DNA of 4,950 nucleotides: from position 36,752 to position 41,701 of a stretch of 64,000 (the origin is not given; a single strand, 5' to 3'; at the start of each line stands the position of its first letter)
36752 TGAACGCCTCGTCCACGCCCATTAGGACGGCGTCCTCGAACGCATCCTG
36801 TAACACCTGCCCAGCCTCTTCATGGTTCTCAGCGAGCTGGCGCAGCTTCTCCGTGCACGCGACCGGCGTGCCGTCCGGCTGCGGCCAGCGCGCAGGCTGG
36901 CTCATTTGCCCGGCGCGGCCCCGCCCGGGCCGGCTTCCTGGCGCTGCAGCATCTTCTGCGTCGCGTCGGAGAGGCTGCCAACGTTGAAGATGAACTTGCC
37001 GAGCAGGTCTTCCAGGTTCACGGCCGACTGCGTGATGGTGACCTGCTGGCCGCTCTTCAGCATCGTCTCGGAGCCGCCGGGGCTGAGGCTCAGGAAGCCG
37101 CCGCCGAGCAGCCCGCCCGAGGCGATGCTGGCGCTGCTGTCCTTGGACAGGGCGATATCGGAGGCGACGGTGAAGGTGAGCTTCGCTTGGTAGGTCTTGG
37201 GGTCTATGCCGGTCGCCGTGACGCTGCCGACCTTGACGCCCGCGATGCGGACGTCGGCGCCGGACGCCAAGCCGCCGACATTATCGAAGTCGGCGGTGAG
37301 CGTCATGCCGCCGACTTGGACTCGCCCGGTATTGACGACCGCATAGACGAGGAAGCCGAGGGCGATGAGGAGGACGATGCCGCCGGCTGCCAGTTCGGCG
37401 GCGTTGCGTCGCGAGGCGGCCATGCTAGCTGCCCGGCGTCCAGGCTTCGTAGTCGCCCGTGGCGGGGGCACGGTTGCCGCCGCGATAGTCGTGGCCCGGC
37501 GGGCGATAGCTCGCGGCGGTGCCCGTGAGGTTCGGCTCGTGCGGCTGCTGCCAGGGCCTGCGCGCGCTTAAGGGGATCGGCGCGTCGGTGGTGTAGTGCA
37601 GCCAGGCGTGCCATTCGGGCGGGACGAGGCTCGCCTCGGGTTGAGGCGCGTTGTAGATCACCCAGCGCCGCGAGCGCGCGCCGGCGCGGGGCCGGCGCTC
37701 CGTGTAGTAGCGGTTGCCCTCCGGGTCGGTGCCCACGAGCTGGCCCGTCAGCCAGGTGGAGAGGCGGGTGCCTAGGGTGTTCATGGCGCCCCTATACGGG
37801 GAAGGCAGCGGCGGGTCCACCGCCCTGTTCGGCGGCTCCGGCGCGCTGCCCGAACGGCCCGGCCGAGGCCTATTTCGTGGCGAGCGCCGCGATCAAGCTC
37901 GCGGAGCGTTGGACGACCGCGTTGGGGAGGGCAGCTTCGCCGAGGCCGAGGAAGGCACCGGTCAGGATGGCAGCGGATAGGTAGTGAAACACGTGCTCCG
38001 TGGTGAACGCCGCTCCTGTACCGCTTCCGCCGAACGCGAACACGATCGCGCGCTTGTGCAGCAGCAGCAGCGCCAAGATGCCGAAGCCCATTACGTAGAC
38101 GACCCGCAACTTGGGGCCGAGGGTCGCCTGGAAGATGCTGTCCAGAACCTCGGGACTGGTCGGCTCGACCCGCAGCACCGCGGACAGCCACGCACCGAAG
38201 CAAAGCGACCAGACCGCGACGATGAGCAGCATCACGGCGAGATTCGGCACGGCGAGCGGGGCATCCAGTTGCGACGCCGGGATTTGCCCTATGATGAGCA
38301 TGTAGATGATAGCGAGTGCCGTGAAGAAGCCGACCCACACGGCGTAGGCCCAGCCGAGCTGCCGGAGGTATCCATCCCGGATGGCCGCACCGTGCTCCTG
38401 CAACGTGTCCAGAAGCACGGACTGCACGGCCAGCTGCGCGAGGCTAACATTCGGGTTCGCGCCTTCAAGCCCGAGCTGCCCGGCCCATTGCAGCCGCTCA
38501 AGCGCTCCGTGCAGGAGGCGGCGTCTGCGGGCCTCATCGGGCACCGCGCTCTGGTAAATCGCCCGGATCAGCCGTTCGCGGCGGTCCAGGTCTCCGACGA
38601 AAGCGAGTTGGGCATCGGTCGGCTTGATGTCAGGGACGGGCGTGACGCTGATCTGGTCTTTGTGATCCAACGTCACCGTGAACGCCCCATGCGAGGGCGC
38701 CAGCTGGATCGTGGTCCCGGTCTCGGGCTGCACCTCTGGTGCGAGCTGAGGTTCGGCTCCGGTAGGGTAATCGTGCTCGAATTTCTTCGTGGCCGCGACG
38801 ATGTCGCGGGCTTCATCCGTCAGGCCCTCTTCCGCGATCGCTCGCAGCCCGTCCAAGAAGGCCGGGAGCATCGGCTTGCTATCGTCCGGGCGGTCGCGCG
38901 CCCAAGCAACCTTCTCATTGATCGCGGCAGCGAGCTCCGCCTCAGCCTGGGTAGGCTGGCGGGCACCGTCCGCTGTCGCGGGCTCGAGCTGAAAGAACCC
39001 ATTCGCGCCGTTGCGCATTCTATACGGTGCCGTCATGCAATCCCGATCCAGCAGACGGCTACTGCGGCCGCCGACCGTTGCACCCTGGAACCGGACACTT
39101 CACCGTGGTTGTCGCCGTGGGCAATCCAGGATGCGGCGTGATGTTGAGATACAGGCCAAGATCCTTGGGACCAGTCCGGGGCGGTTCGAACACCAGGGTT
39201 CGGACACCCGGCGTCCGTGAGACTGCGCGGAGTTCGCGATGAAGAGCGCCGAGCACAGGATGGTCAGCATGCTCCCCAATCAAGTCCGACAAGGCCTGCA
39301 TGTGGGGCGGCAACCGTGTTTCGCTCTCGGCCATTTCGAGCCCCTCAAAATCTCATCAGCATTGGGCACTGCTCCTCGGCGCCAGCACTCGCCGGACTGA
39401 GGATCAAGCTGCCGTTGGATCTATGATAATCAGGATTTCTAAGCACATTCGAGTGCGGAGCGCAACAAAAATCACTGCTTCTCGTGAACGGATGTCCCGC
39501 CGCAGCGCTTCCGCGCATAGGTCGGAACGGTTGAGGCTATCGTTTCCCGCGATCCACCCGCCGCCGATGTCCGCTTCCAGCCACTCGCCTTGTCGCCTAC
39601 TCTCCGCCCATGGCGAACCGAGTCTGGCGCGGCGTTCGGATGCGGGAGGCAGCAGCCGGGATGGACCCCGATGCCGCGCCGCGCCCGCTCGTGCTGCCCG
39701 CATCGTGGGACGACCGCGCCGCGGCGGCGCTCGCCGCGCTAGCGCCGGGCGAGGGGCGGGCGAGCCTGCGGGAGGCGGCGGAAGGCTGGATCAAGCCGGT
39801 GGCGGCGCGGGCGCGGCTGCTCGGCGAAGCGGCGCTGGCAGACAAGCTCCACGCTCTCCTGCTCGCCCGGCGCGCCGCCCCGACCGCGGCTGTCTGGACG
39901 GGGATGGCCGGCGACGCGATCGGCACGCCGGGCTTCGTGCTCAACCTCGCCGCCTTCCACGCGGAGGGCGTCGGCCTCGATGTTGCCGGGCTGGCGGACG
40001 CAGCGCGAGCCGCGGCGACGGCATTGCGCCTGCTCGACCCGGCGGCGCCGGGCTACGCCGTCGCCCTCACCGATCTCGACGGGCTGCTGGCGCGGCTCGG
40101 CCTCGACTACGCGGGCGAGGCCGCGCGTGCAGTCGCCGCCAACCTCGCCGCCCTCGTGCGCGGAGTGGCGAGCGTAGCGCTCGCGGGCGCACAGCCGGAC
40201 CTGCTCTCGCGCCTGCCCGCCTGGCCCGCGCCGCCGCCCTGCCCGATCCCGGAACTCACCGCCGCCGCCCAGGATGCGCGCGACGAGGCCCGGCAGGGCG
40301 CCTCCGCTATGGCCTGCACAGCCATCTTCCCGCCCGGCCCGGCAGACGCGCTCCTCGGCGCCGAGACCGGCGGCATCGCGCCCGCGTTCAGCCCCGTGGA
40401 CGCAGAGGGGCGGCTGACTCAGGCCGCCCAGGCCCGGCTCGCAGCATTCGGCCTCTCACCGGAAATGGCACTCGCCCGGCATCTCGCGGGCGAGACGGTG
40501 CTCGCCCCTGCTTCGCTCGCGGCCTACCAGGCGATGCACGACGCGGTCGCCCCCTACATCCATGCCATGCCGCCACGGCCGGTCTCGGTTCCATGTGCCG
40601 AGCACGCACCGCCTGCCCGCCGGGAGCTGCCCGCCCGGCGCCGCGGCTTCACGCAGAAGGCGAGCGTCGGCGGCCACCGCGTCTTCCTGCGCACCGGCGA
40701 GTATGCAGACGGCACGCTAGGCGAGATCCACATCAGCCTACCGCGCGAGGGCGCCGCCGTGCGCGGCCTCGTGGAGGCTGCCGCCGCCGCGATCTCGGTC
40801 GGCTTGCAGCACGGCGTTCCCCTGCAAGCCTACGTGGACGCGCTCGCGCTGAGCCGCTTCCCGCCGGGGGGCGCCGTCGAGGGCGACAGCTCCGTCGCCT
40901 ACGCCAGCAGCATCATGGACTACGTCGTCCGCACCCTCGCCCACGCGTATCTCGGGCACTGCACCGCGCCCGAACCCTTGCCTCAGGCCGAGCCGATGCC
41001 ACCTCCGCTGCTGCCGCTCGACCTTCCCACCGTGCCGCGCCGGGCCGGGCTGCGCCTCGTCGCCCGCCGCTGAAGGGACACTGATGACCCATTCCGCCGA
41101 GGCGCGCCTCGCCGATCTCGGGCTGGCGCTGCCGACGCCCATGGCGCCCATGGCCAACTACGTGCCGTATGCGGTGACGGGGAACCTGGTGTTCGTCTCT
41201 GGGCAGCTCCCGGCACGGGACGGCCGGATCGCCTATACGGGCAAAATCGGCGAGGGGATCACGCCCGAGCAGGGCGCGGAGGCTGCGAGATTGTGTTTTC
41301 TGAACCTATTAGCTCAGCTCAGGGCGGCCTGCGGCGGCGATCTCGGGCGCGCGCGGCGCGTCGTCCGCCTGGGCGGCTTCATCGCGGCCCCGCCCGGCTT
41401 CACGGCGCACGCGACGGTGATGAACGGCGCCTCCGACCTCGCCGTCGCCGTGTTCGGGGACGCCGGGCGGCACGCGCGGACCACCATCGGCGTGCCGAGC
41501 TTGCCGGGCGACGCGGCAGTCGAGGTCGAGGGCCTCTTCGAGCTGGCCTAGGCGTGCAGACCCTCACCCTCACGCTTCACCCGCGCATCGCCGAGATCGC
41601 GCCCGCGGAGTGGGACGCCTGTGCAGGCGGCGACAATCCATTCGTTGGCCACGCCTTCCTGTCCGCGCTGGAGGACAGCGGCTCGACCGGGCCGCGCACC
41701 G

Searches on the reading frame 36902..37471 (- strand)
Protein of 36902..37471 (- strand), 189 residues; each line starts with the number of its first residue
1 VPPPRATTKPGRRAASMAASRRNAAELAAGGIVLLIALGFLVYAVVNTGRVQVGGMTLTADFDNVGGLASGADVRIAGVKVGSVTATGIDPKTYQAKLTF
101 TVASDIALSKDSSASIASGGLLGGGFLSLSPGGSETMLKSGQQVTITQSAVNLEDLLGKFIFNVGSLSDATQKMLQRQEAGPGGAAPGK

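Call 20: search_protein_families(library=pfam, proteins=[window:36902-37471:-], max_evalue=0.001)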
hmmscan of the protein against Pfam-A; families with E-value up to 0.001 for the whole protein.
window:36902-37471:- (189 aa): 1 family
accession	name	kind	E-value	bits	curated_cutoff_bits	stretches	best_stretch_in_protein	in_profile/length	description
PF02470.25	MlaD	-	1.5e-20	73.6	25.1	1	55-132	2-81/81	MlaD protein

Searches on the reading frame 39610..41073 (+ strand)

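Call 20: search_protein_families(library=pfam, proteins=[window:39610-41073:+], max_evalue=0.001)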
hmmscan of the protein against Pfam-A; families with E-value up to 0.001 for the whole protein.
window:39610-41073:+ (487 aa): 1 family
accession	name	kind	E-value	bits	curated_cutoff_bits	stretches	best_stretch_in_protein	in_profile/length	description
PF12637.14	TSCPD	-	8.5e-08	32.8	22.8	1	353-447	9-88/88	TSCPD domain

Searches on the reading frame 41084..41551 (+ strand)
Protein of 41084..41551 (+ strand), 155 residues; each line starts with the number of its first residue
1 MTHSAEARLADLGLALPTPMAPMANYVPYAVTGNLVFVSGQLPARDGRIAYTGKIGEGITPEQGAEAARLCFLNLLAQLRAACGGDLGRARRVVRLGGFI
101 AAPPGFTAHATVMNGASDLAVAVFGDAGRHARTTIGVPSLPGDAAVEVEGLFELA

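Call 81: search_protein_families(library=pfam, proteins=[window:41084-41551:+], max_evalue=0.01)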
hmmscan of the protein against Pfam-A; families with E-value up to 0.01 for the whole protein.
window:41084-41551:+ (155 aa): 2 families
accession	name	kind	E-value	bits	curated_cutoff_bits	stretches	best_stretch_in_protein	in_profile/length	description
PF14588.11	YjgF_endoribonc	-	1.5e-27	96.6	35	1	6-144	1-138/148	YjgF/chorismate_mutase-like, putative endoribonuclease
PF01042.26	Ribonuc_L-PSP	-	6.1e-14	52.5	27.3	1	21-150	6-117/121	Endoribonuclease L-PSP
